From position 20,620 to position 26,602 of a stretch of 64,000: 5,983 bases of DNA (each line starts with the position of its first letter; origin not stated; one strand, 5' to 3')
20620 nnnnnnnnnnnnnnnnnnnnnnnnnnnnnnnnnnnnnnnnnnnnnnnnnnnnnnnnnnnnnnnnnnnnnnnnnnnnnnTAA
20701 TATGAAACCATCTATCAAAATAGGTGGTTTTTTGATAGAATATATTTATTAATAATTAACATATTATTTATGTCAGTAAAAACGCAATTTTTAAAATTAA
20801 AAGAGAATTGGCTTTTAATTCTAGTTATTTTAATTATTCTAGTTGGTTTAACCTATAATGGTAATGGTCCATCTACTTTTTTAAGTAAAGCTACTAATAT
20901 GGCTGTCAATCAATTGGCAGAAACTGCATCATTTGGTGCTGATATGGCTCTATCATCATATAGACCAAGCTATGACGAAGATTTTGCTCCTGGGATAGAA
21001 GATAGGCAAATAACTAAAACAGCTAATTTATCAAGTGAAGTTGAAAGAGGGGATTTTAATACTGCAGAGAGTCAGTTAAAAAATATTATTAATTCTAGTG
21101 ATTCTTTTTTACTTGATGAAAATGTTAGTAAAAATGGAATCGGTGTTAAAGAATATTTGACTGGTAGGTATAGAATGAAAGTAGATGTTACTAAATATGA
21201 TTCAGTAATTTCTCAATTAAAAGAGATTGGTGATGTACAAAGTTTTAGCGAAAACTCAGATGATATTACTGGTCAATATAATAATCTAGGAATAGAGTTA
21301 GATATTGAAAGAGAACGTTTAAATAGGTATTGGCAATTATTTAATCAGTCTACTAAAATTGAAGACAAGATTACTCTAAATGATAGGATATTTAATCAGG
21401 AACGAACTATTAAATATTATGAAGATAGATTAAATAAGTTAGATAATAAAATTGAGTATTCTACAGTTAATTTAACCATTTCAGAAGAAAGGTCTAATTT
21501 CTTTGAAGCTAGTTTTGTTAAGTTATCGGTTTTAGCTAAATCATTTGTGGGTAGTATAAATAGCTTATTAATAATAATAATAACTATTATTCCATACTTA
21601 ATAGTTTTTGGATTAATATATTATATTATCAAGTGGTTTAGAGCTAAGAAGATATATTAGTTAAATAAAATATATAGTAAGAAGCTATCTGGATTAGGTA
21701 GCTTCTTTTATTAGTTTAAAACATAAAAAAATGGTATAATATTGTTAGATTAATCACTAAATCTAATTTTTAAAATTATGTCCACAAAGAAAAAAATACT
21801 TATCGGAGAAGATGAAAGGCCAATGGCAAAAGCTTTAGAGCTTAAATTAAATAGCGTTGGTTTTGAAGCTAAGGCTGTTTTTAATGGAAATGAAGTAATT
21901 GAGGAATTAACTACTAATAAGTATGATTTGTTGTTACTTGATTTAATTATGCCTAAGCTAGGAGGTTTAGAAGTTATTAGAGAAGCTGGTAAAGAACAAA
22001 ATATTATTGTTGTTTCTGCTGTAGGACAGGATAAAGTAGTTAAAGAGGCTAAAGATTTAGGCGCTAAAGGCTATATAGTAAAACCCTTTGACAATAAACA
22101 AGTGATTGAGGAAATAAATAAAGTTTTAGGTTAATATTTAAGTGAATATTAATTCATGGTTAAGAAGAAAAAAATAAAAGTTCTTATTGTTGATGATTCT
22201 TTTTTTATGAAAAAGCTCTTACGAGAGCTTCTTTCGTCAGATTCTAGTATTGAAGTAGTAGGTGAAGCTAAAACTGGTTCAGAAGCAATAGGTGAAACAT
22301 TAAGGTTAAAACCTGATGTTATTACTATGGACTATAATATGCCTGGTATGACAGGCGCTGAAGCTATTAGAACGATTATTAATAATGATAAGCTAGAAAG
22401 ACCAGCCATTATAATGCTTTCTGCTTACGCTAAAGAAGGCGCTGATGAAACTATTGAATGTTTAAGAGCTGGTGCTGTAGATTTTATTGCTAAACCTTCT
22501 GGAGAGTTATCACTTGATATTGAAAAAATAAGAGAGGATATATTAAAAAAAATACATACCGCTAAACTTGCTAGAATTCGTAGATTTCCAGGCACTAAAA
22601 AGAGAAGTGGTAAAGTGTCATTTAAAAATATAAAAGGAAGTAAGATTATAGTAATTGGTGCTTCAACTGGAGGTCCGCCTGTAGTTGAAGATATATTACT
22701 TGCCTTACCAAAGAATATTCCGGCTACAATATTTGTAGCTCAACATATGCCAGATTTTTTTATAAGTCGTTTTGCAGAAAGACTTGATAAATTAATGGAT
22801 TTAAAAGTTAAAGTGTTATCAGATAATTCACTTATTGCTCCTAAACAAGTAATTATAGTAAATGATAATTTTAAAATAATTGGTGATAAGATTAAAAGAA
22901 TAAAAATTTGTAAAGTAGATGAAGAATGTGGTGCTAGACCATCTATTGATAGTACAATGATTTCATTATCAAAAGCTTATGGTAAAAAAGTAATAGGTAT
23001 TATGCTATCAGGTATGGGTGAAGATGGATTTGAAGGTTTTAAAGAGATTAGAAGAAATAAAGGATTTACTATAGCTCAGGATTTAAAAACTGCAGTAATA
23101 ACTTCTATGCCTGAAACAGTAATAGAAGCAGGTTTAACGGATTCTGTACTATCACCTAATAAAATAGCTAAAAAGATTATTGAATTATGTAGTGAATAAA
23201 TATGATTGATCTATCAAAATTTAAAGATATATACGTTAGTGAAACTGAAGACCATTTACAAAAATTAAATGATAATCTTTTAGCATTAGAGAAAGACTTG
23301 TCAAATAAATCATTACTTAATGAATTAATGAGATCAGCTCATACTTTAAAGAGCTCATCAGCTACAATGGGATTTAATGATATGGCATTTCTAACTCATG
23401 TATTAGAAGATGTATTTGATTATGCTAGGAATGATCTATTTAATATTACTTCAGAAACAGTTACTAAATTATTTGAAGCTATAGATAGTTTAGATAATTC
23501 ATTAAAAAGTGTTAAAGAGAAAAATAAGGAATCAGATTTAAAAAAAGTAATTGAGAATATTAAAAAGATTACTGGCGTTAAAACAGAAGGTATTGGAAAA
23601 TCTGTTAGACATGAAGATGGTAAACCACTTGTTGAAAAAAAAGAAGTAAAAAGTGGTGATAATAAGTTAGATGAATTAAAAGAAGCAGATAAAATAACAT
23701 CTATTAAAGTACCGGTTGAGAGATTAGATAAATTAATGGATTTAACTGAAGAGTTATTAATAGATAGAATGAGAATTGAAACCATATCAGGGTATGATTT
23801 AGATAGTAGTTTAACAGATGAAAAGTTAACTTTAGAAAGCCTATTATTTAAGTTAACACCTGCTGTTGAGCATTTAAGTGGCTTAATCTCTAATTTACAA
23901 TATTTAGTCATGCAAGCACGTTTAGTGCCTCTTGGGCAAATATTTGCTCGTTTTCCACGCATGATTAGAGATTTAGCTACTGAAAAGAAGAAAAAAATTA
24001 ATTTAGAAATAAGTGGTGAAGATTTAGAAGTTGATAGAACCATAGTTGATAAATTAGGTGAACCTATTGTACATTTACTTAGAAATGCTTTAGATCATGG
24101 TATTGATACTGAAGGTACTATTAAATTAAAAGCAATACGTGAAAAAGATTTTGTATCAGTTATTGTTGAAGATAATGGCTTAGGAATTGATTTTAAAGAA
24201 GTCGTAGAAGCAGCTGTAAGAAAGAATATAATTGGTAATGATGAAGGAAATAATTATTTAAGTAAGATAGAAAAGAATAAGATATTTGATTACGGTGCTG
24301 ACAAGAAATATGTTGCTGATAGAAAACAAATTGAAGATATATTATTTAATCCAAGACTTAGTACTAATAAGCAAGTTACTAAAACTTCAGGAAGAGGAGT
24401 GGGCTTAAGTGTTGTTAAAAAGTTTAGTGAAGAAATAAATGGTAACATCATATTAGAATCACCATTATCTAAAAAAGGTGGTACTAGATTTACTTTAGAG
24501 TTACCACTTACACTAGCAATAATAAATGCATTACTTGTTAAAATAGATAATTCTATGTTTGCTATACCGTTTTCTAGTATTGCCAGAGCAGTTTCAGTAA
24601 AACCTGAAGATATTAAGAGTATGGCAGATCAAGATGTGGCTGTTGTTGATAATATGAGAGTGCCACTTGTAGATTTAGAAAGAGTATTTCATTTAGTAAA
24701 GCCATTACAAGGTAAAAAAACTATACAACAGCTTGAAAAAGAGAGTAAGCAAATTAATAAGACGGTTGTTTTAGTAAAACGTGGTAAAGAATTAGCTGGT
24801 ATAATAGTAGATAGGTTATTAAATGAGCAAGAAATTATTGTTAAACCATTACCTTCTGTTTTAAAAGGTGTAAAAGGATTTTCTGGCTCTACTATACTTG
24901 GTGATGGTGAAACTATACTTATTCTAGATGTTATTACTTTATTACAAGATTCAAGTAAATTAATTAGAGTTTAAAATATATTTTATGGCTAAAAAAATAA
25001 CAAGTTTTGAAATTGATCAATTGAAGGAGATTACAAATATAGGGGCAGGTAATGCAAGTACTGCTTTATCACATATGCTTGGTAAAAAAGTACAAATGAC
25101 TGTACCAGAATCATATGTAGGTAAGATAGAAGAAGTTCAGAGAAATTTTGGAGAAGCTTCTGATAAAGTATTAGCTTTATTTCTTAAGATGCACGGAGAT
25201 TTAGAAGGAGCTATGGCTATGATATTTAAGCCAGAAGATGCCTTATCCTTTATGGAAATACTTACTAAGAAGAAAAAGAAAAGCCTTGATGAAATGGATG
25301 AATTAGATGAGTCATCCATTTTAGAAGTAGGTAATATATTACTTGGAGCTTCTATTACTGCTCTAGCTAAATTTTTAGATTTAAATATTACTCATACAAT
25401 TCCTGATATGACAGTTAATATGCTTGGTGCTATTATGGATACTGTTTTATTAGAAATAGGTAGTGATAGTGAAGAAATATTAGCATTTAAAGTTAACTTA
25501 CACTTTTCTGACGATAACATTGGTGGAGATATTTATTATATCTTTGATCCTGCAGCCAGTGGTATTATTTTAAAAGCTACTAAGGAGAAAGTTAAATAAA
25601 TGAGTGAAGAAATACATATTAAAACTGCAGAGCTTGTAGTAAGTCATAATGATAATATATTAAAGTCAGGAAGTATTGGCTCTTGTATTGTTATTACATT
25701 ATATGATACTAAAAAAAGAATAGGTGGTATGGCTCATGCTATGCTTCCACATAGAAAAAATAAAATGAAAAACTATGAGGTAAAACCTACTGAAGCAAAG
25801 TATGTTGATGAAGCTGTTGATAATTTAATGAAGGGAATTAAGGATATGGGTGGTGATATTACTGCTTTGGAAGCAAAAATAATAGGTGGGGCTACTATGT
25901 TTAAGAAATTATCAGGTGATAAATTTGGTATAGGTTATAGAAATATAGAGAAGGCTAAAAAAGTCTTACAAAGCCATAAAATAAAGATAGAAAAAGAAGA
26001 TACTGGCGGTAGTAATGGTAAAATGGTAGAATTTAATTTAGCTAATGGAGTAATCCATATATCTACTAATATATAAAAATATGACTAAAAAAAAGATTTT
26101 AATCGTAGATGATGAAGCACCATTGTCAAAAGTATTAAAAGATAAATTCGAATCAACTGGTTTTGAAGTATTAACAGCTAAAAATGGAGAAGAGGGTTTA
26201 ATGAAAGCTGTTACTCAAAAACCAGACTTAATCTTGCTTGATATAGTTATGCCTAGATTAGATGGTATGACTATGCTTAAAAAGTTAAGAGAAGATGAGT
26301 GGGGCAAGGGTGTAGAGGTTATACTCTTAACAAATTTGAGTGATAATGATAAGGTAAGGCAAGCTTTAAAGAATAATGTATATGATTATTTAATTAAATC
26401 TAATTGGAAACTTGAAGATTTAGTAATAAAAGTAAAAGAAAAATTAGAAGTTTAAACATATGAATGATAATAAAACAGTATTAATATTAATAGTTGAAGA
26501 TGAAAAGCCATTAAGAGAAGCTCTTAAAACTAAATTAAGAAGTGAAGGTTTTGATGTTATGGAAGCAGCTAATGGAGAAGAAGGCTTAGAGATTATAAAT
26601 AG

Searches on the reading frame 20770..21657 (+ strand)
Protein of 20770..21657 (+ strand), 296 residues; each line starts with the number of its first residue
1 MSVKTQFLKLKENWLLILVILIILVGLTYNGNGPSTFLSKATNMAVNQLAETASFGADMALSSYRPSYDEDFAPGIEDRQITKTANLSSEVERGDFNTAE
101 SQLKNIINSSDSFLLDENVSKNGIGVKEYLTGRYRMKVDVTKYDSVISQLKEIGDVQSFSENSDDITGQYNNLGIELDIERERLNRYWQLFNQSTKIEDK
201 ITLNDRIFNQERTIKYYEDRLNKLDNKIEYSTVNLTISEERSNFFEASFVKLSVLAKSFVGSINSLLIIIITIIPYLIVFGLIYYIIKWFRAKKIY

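Call 45: search_protein_families(library=pfam, proteins=[window:20770-21657:+], max_evalue=0.00001)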
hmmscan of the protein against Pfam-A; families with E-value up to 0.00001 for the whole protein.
window:20770-21657:+ (296 aa): 1 family
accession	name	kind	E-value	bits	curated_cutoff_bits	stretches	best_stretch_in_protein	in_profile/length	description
PF14257.11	DUF4349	-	7.8e-33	114.1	27.7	1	79-287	1-211/213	Domain of unknown function (DUF4349)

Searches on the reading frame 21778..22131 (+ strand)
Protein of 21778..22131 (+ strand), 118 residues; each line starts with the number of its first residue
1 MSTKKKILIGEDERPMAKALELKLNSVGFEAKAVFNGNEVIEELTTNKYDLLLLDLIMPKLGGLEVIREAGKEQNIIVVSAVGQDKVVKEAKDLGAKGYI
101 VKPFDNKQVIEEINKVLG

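Call 45: search_protein_families(library=pfam, proteins=[window:21778-22131:+], max_evalue=0.00001)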
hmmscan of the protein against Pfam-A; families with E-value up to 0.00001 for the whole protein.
window:21778-22131:+ (118 aa): 1 family
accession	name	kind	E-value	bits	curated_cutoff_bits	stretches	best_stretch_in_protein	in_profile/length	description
PF00072.30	Response_reg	-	6.5e-22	78.3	30.2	1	7-113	1-110/111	Response regulator receiver domain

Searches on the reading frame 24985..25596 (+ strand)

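Call 45: search_protein_families(library=pfam, proteins=[window:24985-25596:+], max_evalue=0.00001)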
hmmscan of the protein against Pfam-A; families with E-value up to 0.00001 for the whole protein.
window:24985-25596:+ (204 aa): 2 families
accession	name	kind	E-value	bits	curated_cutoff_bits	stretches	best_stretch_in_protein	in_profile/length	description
PF04509.17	CheC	-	1e-18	67.4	22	1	11-43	4-36/38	CheC-like family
PF13690.11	CheX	-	1.8e-08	34.7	27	0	67-146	5-76/94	Chemotaxis phosphatase CheX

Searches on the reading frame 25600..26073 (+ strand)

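Call 47: search_protein_families(library=pfam, proteins=[window:25600-26073:+], max_evalue=0.00001)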
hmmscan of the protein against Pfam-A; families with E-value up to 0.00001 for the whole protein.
window:25600-26073:+ (158 aa): 1 family
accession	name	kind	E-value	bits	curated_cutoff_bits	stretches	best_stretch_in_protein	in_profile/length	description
PF03975.18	CheD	-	1.2e-26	93.4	25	1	48-155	1-107/108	CheD chemotactic sensory transduction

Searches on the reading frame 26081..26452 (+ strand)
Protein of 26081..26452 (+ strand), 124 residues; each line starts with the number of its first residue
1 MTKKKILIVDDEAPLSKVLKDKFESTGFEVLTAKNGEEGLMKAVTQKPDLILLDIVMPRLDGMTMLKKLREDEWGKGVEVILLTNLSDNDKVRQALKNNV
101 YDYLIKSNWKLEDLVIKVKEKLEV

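Call 47: search_protein_families(library=pfam, proteins=[window:26081-26452:+], max_evalue=0.00001)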
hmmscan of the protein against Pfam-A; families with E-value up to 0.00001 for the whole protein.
window:26081-26452:+ (124 aa): 1 family
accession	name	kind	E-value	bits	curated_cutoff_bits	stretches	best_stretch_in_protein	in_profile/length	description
PF00072.30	Response_reg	-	1.6e-24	86.6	30.2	1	6-117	1-109/111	Response regulator receiver domain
